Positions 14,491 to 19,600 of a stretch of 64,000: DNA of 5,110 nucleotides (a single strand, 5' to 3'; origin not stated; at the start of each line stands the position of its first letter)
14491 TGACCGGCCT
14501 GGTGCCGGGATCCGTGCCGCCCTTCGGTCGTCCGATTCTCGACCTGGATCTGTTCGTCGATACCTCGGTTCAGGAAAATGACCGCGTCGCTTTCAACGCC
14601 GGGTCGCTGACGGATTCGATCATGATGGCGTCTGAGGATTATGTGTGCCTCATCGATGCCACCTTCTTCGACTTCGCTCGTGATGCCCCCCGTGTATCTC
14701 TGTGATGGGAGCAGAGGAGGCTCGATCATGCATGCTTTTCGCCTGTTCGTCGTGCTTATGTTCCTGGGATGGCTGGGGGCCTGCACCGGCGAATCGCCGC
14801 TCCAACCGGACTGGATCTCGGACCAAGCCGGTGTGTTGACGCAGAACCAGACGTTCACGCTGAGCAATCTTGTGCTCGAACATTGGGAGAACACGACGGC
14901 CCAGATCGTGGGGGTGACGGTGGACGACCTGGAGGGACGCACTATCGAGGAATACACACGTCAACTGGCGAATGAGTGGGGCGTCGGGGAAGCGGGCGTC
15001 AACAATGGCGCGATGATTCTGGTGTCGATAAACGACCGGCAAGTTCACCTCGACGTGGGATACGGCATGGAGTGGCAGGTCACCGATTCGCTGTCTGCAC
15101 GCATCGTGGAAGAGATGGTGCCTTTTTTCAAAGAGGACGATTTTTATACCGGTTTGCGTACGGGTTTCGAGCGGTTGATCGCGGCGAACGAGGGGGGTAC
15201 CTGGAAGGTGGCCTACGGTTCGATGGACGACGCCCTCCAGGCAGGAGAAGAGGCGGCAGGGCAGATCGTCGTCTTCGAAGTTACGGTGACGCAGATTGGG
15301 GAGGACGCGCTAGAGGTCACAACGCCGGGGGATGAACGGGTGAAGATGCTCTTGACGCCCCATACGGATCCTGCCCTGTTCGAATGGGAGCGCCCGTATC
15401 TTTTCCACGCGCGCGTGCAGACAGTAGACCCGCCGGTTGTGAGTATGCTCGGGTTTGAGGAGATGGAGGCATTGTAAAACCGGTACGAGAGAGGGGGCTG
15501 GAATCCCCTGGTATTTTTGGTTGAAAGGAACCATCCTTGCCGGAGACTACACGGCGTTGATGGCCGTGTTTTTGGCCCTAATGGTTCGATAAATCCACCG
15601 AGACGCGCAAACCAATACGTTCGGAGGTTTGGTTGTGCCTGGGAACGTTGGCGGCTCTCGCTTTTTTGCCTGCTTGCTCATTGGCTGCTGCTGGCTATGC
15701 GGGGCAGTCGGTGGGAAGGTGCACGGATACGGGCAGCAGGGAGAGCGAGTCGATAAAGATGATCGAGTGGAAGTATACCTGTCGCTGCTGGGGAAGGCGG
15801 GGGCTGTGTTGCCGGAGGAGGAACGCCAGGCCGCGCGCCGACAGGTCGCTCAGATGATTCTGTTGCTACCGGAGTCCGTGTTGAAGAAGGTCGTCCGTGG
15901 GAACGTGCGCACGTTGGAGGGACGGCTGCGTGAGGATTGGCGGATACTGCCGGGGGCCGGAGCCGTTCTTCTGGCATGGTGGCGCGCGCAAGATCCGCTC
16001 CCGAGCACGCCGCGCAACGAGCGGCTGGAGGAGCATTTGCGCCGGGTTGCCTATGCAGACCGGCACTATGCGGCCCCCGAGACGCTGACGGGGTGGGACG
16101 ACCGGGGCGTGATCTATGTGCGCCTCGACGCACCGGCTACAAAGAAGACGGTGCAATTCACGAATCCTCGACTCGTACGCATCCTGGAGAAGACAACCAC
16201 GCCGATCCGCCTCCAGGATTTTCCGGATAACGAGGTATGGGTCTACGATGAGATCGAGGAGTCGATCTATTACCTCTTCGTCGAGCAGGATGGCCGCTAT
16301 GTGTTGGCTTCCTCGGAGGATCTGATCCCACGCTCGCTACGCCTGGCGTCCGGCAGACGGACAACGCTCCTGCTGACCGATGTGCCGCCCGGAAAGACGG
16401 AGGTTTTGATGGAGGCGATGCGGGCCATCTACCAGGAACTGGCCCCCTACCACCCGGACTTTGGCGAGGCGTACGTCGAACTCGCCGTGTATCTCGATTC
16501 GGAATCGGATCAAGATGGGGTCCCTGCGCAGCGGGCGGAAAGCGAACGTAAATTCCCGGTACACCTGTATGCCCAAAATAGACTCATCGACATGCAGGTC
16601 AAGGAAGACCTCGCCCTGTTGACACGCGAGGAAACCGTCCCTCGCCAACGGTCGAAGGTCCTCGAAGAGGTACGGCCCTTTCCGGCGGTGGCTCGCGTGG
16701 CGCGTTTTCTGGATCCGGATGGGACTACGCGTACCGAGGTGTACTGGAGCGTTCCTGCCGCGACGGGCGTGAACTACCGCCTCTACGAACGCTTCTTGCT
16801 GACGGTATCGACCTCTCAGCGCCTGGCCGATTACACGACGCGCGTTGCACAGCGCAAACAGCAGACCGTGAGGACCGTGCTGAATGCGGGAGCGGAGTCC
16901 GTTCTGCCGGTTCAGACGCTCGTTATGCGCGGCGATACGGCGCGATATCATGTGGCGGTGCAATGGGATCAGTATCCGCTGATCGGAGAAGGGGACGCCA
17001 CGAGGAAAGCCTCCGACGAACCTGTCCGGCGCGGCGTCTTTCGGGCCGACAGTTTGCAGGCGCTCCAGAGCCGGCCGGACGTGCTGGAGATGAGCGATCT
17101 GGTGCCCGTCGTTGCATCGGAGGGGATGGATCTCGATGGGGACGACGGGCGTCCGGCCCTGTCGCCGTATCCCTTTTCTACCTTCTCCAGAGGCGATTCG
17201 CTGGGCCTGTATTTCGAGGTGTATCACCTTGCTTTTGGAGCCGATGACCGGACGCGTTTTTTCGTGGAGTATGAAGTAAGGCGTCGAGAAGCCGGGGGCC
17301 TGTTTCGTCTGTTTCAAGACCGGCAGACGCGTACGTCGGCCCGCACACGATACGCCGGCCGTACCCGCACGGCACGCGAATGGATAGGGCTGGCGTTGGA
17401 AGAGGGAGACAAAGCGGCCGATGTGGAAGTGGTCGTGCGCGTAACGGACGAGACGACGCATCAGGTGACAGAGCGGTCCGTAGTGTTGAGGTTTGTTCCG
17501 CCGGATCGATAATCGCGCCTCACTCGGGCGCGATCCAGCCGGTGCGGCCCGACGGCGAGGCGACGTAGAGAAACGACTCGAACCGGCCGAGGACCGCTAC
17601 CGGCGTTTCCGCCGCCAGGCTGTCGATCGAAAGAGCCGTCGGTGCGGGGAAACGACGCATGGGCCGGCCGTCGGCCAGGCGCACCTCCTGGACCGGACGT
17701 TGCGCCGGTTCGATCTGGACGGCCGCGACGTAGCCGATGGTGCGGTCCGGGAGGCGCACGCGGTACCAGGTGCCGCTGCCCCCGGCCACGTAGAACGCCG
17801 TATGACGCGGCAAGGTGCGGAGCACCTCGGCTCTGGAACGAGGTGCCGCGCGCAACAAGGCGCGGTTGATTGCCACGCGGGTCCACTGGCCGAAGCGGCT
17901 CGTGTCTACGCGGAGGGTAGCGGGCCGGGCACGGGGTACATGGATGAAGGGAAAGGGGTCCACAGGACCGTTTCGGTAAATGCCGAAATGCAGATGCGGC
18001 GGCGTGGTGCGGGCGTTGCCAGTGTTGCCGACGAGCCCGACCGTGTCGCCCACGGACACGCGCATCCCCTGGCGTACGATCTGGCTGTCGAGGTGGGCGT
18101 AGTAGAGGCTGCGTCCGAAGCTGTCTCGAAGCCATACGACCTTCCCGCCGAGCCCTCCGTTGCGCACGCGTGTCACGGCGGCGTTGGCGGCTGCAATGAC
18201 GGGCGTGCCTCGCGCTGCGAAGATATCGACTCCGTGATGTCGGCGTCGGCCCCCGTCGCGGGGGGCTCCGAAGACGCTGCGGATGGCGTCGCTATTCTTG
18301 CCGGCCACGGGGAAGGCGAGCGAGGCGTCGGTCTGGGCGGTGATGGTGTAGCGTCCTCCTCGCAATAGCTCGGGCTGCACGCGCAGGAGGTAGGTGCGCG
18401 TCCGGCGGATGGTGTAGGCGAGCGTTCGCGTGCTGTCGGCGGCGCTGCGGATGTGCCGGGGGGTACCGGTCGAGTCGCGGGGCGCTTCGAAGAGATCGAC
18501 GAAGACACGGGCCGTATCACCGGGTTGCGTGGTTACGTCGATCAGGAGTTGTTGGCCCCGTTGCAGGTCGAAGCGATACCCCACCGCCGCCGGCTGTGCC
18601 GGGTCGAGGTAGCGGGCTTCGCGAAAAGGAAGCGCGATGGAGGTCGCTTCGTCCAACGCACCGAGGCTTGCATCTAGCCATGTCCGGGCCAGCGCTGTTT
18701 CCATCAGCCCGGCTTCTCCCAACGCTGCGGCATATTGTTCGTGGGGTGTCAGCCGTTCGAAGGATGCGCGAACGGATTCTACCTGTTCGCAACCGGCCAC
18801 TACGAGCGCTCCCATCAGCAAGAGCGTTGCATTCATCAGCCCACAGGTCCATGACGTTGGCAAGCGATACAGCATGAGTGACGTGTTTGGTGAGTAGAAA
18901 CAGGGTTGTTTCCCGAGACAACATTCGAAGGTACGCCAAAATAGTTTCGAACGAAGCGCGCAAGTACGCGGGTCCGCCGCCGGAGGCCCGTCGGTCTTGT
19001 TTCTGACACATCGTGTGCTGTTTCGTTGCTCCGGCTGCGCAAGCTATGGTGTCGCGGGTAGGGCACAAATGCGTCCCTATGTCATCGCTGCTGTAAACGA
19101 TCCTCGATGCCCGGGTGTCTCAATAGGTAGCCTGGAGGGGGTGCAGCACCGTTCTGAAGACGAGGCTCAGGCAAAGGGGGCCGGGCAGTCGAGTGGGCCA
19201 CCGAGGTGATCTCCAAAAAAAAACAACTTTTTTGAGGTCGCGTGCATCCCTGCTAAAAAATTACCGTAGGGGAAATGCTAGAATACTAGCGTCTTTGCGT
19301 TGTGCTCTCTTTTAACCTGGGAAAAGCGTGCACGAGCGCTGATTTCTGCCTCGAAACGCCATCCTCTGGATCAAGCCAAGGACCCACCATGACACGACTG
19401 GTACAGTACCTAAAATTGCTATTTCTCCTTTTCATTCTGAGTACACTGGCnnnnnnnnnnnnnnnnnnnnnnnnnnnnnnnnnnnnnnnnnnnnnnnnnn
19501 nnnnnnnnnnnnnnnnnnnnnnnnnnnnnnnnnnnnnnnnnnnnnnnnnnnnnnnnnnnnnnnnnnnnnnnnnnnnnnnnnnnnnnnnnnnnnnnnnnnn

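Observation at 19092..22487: The same ECF-type promoter word pair, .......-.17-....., sits upstream of both the ECF sigma gene and the neighbouring DUF5916 outer-membrane gene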

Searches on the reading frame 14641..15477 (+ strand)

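Call 5: search_protein_families(library=pfam, proteins=[window:14641-15477:+], max_evalue=0.01)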
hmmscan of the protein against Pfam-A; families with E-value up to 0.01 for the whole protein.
window:14641-15477:+ (278 aa): 1 family
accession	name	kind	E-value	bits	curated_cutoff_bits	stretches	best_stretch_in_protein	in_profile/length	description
PF04536.20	TPM_phosphatase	-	9.6e-34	116.5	22.1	1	59-181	1-124/125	TPM domain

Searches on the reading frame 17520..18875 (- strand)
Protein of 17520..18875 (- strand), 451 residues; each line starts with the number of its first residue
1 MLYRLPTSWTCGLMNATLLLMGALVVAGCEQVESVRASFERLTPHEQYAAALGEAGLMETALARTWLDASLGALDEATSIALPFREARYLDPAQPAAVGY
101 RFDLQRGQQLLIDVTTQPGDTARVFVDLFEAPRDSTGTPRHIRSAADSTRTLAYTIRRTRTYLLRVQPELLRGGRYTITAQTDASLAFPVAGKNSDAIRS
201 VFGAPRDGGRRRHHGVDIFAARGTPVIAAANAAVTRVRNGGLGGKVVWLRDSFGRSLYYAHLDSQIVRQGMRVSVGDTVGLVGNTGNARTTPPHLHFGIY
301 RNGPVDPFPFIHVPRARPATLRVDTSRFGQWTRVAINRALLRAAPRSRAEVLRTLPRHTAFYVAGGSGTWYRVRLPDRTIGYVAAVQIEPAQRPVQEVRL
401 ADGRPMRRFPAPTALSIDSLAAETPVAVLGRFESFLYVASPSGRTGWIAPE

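Call 5: search_protein_families(library=pfam, proteins=[window:17520-18875:-], max_evalue=0.01)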
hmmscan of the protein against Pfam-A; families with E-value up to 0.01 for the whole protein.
window:17520-18875:- (451 aa): 4 families
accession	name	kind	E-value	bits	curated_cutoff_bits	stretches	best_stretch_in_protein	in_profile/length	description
PF01551.29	Peptidase_M23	-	9.6e-24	83.9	28.7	1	212-307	2-96/96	Peptidase family M23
PF08239.17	SH3_3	-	3.3e-12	46.8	27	1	341-385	5-50/54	Bacterial SH3 domain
PF18348.7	SH3_16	-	0.0011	19.2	25.8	0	341-385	1-46/49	Bacterial dipeptidyl-peptidase Sh3 domain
PF06347.19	SH3_4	-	0.0069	16.6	24.1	0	337-387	3-53/56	Bacterial SH3 domain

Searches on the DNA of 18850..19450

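Call 25: search_rna_families(source=window, start=18850, end=19450, threshold=evalue, max_evalue=10)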
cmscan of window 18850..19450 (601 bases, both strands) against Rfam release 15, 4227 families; matches with E-value up to 10: 1.
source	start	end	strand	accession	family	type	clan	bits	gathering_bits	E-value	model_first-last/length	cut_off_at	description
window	18882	18923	+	RF01625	ceN28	Gene; snRNA; snoRNA; CD-box;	-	14.1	70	6.9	1-88/88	no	Caenorhabditis snoRNA ceN28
